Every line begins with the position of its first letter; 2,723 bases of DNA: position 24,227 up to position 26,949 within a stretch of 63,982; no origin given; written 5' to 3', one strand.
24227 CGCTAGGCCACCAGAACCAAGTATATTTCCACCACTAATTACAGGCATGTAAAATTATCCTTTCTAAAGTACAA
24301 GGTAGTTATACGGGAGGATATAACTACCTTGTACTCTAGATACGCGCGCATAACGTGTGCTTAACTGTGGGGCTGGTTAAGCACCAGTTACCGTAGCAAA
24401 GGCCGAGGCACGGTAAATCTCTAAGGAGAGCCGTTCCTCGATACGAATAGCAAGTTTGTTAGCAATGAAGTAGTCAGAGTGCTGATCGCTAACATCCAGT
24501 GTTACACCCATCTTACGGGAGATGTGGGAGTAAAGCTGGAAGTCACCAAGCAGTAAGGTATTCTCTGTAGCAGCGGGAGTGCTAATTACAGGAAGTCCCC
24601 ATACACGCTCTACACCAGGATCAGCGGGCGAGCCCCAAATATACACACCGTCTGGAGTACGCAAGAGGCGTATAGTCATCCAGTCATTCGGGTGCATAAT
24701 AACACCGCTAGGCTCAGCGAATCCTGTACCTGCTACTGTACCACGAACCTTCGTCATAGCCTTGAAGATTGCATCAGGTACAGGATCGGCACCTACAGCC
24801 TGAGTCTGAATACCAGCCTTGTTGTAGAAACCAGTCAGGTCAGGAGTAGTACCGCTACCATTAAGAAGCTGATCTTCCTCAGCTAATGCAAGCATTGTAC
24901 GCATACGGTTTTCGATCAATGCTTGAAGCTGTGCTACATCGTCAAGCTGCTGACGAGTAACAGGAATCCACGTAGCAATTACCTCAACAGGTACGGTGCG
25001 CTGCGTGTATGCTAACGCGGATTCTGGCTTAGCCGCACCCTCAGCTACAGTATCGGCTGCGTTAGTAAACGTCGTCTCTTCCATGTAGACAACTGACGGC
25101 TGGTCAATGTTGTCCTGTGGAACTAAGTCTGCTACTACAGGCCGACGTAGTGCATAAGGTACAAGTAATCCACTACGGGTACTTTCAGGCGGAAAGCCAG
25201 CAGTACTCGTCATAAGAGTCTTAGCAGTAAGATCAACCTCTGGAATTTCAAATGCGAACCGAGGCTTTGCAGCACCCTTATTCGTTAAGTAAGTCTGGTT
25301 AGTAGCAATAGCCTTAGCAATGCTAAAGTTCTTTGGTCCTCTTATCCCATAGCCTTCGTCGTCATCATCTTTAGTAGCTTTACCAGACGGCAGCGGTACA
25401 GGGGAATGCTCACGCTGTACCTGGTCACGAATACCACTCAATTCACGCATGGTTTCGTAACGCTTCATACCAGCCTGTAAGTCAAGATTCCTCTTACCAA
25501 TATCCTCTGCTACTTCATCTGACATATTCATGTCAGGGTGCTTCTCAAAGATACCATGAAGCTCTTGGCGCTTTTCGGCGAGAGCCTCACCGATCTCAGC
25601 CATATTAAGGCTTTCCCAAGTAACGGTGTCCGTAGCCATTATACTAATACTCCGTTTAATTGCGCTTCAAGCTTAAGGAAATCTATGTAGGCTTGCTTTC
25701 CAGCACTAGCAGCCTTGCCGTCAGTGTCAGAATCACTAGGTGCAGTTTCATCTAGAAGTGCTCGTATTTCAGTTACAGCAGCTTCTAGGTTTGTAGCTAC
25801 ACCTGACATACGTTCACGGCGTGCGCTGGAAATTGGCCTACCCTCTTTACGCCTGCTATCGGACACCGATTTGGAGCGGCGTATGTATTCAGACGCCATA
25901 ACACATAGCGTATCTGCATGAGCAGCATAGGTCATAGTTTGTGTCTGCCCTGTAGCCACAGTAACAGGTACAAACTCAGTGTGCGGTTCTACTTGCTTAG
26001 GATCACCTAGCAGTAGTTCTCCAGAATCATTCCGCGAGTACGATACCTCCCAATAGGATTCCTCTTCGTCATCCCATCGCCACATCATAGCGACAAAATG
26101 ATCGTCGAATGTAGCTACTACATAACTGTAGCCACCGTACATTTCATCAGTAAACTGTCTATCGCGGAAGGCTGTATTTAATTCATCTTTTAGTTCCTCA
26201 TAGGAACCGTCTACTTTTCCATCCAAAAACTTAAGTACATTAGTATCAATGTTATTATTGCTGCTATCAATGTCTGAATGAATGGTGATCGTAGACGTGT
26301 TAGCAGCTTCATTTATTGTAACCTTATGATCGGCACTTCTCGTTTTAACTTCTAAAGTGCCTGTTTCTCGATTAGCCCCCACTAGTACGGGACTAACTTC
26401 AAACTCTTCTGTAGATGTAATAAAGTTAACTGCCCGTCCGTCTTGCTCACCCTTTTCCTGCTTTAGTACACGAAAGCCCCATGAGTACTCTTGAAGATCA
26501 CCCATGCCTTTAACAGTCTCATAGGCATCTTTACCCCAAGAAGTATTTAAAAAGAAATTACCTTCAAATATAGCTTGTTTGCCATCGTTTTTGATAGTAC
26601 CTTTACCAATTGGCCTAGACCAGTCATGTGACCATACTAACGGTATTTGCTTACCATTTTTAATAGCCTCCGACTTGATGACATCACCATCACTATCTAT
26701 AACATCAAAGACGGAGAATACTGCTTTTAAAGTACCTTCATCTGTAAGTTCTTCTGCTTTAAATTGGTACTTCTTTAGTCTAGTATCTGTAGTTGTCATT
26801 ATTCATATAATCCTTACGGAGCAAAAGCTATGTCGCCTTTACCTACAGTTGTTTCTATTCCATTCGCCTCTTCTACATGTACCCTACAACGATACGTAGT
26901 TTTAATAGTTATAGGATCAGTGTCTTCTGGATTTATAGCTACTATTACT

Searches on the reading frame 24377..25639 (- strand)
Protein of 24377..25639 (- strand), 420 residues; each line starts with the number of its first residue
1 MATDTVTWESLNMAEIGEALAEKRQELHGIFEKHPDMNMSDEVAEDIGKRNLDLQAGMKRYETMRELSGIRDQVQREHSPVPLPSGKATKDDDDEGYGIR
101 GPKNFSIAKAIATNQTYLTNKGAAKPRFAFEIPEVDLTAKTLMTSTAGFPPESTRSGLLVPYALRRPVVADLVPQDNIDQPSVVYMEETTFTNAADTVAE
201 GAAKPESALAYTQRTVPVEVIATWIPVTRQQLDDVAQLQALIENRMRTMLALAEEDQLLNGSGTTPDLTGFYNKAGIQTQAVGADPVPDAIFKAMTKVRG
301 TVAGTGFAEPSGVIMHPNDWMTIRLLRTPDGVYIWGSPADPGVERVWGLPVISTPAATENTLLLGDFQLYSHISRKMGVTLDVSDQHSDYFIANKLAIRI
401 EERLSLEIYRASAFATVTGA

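Call 12: search_protein_families(library=phrogs, proteins=[window:24377-25639:-], max_evalue=0.001)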
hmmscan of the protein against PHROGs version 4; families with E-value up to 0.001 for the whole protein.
window:24377-25639:- (420 aa): 3 families
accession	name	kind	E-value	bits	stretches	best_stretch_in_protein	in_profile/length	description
phrog_10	-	head and packaging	5.4e-59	201.9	1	10-420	259-636/752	major head protein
phrog_617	-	head and packaging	1.2e-20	75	1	188-419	390-623/626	major head protein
phrog_2263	-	head and packaging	6.2e-08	33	1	171-391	298-518/551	major head protein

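Call 78: search_dna_similar(query=window:24377-25639:-, collection=phages, mode=protein, max_rows=12)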
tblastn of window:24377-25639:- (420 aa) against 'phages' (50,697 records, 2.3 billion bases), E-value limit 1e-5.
Records with a match: 1009; places in all: 1009; records where one place covers at least 80% of the query: 15.
Best place of each record, by identity: <60% 1009.
By first word of the organism name: Mycobacterium 230; Salinibacter 184; Arthrobacter 160; Microbacterium 94; Gordonia 64; Pseudomonas 44; Escherichia 35; Vibrio 26; Moraxella 23; Xanthomonas 16; and 38 more.
By host as written in the record: Salinibacter ruber M8 184; Mycobacterium smegmatis mc2 155 174; Arthrobacter sp. ATCC 21022 104; Microbacterium foliorum NRRL B-24224 53; Gordonia terrae 3612 41; Microbacterium foliorum NRRL B-24224 SEA 31; Escherichia coli 28; Moraxella catarrhalis 23; and 139 more.
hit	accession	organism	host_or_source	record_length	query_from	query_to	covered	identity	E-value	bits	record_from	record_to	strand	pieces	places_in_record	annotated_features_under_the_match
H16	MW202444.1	Bacteriophage sp.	Manatee Spring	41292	1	418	100%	38.8%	3e-77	266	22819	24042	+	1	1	major capsid protein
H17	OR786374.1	Sinorhizobium phage StopSmel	Sinorhizobium meliloti NRRL L-50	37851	10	419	98%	35.1%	2e-51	191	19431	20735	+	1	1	major capsid protein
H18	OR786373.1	Sinorhizobium phage Aussie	Sinorhizobium meliloti NRRL L-50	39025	10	419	98%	35.0%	7e-56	204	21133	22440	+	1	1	major capsid protein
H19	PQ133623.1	Klebsiella phage P7641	Klebsiella pneumoniae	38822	13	420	97%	32.1%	1e-43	169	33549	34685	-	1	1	major capsid protein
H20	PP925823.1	Escherichia phage LMessi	Escherichia coli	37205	13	414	96%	31.7%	4e-42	164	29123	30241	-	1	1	major head protein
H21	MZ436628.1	Microcystis phage Mwe-Yong1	Microcystis sp.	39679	102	419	76%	38.0%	1e-52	194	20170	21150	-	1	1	major capsid protein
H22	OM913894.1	Stenotrophomonas phage BUCT603B1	Stenotrophomonas maltophilia R118-1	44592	30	414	92%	31.3%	2e-36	147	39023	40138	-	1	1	major capsid protein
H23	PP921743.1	Stenotrophomonas phage vB_SmaS_QH1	Stenotrophomonas maltophilia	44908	30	414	92%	31.3%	3e-36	147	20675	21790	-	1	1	major capsid protein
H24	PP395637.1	Microcystis phage Mae-JY04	Microcystis aeruginosa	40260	9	414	97%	28.9%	1e-29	127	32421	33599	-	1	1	hypothetical protein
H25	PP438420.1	Microcystis phage Mae-JY28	Microcystis aeruginosa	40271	9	414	97%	28.9%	1e-29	127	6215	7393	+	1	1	hypothetical protein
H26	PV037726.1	Xanthomonas phage Valrath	Xanthomonas campestris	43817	95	420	78%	33.8%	6e-37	149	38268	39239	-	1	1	major head protein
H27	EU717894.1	Xanthomonas phage phiL7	Xanthomonas campestris pv. campestris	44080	95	420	78%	32.9%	2e-36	147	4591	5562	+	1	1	P06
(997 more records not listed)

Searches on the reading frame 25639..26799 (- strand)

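Call 12: search_protein_families(library=phrogs, proteins=[window:25639-26799:-], max_evalue=0.001)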
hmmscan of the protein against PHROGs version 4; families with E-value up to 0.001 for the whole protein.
window:25639-26799:- (386 aa): 8 families
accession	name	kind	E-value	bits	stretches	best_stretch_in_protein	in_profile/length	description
phrog_80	-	head and packaging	2.9e-33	116.9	1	1-154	214-381/607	head maturation protease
phrog_3244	-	head and packaging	3.9e-16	60.7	1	2-211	12-248/326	head maturation protease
phrog_3270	-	head and packaging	3.6e-12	46.7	1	31-180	14-151/603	head maturation protease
phrog_617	-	head and packaging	1.2e-11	45.2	1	19-178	23-186/626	major head protein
phrog_30146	-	unknown function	7.3e-08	33.3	1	34-71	31-68/79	-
phrog_13361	-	unknown function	5.3e-07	30.6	1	34-70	31-67/132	-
phrog_9644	-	head and packaging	2.4e-06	28.1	1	4-157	145-312/341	head maturation protease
phrog_7015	-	head and packaging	0.00023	21.7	0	19-90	13-87/240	head maturation protease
